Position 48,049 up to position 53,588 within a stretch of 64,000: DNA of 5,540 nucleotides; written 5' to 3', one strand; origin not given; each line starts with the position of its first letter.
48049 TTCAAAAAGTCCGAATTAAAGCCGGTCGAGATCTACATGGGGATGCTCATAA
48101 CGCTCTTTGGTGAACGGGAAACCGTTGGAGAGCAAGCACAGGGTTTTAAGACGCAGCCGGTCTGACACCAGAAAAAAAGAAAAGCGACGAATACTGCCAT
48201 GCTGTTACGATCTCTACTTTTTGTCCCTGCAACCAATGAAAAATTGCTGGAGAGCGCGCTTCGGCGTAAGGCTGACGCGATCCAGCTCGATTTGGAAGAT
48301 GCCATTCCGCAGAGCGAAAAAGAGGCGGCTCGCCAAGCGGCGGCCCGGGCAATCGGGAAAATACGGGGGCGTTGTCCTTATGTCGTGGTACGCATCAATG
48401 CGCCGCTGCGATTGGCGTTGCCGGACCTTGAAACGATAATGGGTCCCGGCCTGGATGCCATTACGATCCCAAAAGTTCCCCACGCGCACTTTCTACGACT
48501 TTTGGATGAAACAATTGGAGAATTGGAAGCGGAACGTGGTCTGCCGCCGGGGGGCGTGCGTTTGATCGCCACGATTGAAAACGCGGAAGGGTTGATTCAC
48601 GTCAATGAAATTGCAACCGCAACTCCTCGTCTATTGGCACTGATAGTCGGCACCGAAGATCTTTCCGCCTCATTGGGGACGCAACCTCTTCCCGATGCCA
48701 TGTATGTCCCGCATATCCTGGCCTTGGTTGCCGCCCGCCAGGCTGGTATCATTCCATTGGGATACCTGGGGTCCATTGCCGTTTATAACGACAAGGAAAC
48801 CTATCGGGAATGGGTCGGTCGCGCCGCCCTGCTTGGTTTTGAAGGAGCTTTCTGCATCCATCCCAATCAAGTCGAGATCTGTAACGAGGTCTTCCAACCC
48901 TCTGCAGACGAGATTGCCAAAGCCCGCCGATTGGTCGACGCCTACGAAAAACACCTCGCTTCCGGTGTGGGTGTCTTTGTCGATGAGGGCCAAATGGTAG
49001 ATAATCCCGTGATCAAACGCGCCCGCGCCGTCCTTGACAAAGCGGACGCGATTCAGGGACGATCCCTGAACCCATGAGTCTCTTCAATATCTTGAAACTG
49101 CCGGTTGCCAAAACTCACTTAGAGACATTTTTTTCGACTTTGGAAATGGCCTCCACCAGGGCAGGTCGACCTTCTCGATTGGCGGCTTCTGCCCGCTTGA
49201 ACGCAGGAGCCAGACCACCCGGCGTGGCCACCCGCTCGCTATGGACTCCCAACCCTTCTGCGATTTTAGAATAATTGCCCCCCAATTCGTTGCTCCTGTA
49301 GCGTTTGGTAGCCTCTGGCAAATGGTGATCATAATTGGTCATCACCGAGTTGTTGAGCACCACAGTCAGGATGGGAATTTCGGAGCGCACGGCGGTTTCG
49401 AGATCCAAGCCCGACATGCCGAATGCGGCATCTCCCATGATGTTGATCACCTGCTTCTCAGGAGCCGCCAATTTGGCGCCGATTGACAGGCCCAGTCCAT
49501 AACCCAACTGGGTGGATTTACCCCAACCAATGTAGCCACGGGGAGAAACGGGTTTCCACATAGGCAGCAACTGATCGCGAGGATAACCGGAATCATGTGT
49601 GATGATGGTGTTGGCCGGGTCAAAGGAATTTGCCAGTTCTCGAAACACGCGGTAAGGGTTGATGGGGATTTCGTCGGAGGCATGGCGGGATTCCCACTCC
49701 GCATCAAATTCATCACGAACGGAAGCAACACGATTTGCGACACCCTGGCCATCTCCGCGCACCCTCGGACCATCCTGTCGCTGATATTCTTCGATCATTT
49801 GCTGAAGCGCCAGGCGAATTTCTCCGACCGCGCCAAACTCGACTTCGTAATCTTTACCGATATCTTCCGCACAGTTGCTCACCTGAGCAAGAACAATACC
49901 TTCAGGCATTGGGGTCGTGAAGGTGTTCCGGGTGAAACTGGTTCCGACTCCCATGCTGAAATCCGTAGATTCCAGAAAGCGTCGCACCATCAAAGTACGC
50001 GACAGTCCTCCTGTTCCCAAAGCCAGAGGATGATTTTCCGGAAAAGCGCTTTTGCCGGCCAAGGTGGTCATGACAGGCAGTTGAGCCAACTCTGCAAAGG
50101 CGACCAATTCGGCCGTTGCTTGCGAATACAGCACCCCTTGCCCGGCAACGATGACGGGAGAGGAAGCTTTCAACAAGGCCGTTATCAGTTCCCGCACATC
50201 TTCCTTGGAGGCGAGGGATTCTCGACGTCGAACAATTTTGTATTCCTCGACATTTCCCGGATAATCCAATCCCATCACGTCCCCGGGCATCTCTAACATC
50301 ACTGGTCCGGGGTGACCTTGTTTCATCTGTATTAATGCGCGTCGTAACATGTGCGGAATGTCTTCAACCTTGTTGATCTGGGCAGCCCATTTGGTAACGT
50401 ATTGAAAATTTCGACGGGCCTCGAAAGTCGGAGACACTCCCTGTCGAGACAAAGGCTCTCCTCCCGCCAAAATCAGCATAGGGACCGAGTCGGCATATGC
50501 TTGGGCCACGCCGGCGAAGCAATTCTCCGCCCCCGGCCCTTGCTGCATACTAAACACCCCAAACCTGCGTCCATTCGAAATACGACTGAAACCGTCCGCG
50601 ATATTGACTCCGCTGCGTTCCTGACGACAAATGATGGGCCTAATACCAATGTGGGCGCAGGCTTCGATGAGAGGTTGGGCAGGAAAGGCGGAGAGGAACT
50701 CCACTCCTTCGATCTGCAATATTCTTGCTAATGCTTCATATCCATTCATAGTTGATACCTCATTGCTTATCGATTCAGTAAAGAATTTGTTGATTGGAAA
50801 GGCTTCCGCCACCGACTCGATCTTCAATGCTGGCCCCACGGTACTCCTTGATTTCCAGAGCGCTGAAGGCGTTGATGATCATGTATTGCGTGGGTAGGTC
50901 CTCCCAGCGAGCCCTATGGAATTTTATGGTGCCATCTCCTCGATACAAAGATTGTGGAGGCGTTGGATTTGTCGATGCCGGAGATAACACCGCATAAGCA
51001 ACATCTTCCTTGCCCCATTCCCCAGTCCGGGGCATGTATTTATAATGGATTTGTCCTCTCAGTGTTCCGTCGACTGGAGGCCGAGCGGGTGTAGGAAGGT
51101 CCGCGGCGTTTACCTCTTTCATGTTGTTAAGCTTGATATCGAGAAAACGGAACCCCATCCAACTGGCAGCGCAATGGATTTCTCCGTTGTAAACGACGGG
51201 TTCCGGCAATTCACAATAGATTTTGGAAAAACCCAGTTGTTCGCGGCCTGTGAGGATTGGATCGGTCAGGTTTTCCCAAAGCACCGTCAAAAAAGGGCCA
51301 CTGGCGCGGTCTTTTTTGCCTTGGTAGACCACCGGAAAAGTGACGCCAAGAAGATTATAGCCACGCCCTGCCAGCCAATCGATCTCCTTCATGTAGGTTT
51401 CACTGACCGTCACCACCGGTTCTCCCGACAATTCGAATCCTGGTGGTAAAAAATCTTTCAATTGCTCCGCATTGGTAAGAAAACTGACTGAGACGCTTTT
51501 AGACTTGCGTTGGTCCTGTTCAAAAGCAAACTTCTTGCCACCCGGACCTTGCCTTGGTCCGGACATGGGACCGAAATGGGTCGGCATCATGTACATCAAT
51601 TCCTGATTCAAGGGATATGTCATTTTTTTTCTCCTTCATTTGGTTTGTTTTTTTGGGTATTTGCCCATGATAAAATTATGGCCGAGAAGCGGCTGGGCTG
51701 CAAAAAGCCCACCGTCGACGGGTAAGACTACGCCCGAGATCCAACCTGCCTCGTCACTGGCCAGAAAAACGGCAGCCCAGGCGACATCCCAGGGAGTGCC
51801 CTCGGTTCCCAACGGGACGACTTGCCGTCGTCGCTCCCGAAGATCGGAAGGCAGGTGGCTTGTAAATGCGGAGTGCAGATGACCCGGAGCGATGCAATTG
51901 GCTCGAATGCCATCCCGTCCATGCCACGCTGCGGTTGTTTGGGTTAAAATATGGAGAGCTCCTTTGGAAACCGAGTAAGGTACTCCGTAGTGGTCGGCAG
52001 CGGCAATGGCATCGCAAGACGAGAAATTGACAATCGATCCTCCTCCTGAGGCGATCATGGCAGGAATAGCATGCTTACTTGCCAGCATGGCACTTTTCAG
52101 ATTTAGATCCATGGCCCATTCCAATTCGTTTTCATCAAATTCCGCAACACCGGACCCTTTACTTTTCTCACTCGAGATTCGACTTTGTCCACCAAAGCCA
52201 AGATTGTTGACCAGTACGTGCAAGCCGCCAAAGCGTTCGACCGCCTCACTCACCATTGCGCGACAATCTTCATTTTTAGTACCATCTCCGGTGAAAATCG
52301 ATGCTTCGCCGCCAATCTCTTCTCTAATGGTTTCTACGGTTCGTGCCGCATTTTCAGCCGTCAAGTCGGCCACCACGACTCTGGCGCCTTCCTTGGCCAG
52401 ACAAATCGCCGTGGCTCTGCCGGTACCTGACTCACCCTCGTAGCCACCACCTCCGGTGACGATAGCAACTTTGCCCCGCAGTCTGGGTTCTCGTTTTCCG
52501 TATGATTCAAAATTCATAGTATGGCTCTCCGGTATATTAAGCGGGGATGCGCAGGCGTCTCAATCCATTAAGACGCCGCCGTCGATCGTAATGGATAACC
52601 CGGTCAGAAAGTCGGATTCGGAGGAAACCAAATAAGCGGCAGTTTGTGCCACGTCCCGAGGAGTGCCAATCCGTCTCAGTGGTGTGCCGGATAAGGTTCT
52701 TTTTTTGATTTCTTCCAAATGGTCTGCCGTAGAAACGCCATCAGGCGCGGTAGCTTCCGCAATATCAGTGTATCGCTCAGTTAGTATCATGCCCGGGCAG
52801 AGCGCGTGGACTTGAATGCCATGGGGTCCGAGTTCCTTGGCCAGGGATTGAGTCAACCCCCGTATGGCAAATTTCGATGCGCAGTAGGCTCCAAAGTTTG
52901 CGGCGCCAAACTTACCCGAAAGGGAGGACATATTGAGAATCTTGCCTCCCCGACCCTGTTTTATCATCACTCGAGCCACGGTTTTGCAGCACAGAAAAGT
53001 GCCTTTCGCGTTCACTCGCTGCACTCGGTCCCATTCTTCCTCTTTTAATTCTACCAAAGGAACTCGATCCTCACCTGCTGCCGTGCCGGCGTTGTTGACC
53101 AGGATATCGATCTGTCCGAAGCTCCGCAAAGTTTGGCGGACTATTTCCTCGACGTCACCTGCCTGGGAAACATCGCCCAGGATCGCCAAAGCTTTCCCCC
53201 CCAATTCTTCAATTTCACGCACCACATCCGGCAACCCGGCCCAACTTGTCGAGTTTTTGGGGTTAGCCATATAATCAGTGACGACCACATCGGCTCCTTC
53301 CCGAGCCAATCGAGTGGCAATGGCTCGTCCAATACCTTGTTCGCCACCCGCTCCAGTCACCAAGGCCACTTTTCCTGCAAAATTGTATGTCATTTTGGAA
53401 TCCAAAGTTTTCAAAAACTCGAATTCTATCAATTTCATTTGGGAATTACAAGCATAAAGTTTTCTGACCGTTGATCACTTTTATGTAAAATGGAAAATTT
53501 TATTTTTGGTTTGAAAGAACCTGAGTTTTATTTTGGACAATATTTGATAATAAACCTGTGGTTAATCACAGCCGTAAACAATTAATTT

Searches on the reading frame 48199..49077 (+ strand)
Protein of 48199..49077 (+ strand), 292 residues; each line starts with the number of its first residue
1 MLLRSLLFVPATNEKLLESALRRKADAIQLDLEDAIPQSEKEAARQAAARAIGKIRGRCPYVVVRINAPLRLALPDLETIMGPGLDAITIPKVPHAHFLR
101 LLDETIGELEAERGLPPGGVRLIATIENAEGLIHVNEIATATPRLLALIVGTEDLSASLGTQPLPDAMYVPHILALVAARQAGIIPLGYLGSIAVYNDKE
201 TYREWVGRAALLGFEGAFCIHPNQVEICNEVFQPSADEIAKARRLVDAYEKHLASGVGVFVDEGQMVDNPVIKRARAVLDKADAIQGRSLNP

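Call 9: search_protein_families(library=pfam, proteins=[window:48199-49077:+], max_evalue=0.01)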
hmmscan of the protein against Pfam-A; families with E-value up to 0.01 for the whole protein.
window:48199-49077:+ (292 aa): 3 families
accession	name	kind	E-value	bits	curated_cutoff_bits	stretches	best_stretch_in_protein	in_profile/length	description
PF03328.21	HpcH_HpaI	-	9e-34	117.1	25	1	4-222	1-221/221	HpcH/HpaI aldolase/citrate lyase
PF15617.12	C-C_Bond_Lyase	-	2.1e-10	40.7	28.4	1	5-283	9-316/320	C-C_Bond_Lyase of the TIM-Barrel fold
PF22484.2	DUF6986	-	4.7e-05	22.8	27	1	87-168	166-254/408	Domain of unknown function (DUF6986)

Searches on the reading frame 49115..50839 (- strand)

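Call 22: search_protein_families(library=pfam, proteins=[window:49115-50839:-], max_evalue=0.01)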
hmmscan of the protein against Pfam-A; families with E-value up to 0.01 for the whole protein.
window:49115-50839:- (574 aa): 3 families
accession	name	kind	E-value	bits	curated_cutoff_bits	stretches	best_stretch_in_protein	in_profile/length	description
PF00205.28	TPP_enzyme_M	-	9.6e-30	103.5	30.4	1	216-347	2-136/137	Thiamine pyrophosphate enzyme, central domain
PF02775.26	TPP_enzyme_C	-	1.9e-28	99.6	21.9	1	428-563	13-150/151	Thiamine pyrophosphate enzyme, C-terminal TPP binding domain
PF02776.23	TPP_enzyme_N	-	3.4e-20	72.4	26.8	1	31-142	1-107/119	Thiamine pyrophosphate enzyme, N-terminal TPP binding domain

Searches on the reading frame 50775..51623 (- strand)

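Call 22: search_protein_families(library=pfam, proteins=[window:50775-51623:-], max_evalue=0.01)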
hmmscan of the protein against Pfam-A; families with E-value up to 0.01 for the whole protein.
window:50775-51623:- (282 aa): 1 family
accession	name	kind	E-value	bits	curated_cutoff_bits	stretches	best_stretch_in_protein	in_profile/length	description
PF06314.16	ADC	-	1.5e-25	90.5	29.8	1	23-258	12-222/238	Acetoacetate decarboxylase (ADC)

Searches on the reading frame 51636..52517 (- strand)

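Call 22: search_protein_families(library=pfam, proteins=[window:51636-52517:-], max_evalue=0.01)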
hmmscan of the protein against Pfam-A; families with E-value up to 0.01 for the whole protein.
window:51636-52517:- (293 aa): 2 families
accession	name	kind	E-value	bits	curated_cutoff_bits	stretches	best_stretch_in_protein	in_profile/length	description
PF13561.12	adh_short_C2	-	1.2e-54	185.8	27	1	28-271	4-235/236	Enoyl-(Acyl carrier protein) reductase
PF00106.31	adh_short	-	5e-40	137.5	26.6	1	16-223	1-191/195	short chain dehydrogenase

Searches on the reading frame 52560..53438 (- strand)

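Call 22: search_protein_families(library=pfam, proteins=[window:52560-53438:-], max_evalue=0.01)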
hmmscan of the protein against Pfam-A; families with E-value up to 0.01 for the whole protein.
window:52560-53438:- (292 aa): 3 families
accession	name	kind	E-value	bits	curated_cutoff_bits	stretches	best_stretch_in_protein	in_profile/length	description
PF13561.12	adh_short_C2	-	1.1e-59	202.3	27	1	29-289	1-235/236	Enoyl-(Acyl carrier protein) reductase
PF00106.31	adh_short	-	1.8e-55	187.9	26.6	1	23-227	1-191/195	short chain dehydrogenase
PF08659.16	KR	-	7.6e-11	42.7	22.6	1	30-199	6-163/180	KR domain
